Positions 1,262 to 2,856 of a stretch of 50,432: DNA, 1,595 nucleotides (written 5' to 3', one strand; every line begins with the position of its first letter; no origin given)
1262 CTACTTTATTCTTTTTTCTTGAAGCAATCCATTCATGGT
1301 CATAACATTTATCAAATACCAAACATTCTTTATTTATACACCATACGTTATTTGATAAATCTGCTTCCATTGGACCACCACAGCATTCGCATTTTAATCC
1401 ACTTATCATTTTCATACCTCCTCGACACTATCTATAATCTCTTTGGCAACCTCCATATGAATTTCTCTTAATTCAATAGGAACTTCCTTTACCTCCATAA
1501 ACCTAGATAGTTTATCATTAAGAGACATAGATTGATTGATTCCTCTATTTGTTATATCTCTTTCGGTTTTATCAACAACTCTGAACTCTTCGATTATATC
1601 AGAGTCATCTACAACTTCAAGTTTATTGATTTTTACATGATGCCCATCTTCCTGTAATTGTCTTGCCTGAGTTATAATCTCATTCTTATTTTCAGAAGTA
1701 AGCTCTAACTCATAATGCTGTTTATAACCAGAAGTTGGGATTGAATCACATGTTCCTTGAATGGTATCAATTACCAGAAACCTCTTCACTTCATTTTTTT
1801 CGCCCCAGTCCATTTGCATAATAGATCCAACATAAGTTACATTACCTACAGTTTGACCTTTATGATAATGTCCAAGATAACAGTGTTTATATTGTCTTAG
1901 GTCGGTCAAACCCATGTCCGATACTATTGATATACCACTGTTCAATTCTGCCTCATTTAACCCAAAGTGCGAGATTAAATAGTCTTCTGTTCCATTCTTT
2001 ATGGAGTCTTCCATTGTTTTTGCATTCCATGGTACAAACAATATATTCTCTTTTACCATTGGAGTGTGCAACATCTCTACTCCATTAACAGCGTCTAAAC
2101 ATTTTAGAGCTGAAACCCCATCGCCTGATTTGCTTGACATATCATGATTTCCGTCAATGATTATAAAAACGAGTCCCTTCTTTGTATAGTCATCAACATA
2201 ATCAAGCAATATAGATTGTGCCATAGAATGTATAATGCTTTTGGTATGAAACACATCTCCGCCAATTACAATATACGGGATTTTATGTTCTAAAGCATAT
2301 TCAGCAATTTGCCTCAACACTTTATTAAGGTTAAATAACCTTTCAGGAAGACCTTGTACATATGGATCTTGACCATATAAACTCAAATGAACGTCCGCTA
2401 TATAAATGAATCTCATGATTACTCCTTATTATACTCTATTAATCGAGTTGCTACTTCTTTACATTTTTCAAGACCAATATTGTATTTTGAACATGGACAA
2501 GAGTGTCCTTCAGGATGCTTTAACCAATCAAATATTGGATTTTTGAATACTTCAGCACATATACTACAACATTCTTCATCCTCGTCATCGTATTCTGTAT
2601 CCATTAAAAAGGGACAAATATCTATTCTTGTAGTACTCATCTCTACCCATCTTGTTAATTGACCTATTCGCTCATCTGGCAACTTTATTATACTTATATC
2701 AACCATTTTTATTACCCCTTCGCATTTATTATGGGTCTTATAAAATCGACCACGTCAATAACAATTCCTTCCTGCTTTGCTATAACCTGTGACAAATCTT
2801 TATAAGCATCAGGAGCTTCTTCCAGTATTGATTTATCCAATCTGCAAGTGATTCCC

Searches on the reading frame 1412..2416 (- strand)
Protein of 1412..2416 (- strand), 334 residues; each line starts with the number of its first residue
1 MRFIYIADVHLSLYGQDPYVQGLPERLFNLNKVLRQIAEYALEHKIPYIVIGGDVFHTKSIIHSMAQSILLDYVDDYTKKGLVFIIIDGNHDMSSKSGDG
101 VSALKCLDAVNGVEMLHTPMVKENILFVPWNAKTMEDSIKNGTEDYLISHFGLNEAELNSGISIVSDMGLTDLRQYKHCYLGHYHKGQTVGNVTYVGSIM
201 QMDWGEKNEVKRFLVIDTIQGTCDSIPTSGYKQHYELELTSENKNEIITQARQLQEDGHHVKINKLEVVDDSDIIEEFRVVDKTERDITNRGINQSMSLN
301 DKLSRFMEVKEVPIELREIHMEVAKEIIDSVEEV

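Call 3: search_protein_families(library=pfam, proteins=[window:1412-2416:-], max_evalue=0.01)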
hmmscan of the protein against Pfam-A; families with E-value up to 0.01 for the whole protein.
window:1412-2416:- (334 aa): 1 family
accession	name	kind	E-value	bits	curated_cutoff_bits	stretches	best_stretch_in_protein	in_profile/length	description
PF00149.33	Metallophos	-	3.8e-06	27.9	21.5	1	1-101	1-72/191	Calcineurin-like phosphoesterase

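Call 11: search_protein_families(library=phrogs, proteins=[window:1412-2416:-], max_evalue=0.001)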
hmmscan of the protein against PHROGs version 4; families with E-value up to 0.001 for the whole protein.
window:1412-2416:- (334 aa): 2 families
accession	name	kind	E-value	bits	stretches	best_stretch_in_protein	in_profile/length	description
phrog_100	-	DNA, RNA and nucleotide metabolism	4.7e-43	148.8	1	1-329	29-373/989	SbcD-like subunit of palindrome specific endonuclease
phrog_1649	-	other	8.9e-09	35.4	1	1-97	36-109/308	metallo-phosphoesterase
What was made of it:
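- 1412..2416 (-): SbcD/Mre11-like metallophosphoesterase downstream. PHROG 100 E 4.7e-43 (call 11).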

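Call 20: search_protein_families(library=ncbifam, proteins=[window:1412-2416:-], max_evalue=0.001)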
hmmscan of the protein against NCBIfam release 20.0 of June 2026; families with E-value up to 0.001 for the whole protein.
window:1412-2416:- (334 aa): 5 families
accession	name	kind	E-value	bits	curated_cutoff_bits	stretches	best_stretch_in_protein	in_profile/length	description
TIGR00619.1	sbcd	subfamily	1.4e-11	44.6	77.65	1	1-126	1-116/252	exonuclease subunit SbcD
NF008206.2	PRK10966.1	equivalog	3e-10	39.8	450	1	1-109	1-102/380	exonuclease subunit SbcD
NF041029.1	Mre11_Pyroc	equivalog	1.3e-09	37.4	600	1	1-112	1-103/438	DNA double-strand break repair protein Mre11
NF041753.2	sbcd_Staph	equivalog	1.2e-05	24.4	480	1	133-301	155-330/375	exonuclease subunit SbcD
TIGR04123.1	P_estr_lig_assc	hypoth_equivalog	2.2e-05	24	150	1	4-119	24-137/207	ligase-associated DNA damage response endonuclease PdeM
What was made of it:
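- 1412..2416 (-): Metallophos and sbcd models (calls 3, 20).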

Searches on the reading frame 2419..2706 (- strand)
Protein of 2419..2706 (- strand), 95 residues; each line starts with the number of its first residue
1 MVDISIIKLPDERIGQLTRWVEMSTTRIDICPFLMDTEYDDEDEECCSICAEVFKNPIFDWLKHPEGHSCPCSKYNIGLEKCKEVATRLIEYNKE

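Call 3: search_protein_families(library=pfam, proteins=[window:2419-2706:-], max_evalue=0.01)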
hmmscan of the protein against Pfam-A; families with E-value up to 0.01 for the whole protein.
window:2419-2706:- (95 aa): 0 families

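Call 11: search_protein_families(library=phrogs, proteins=[window:2419-2706:-], max_evalue=0.001)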
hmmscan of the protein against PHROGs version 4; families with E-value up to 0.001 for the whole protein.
window:2419-2706:- (95 aa): 0 families

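Call 20: search_protein_families(library=ncbifam, proteins=[window:2419-2706:-], max_evalue=0.001)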
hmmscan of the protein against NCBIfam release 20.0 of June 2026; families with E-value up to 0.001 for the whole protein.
window:2419-2706:- (95 aa): 0 families

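Call 57: search_protein_families(library=phrogs, proteins=[window:2419-2706:-], max_evalue=0.001)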
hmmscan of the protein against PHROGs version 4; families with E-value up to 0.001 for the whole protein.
window:2419-2706:- (95 aa): 0 families
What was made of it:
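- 2419..2706 (-): 95-aa Cys-rich ORF between RtcB and SbcD; function unknown; variably present. No Pfam, PHROG or NCBIfam hit (calls 3, 20, 57).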
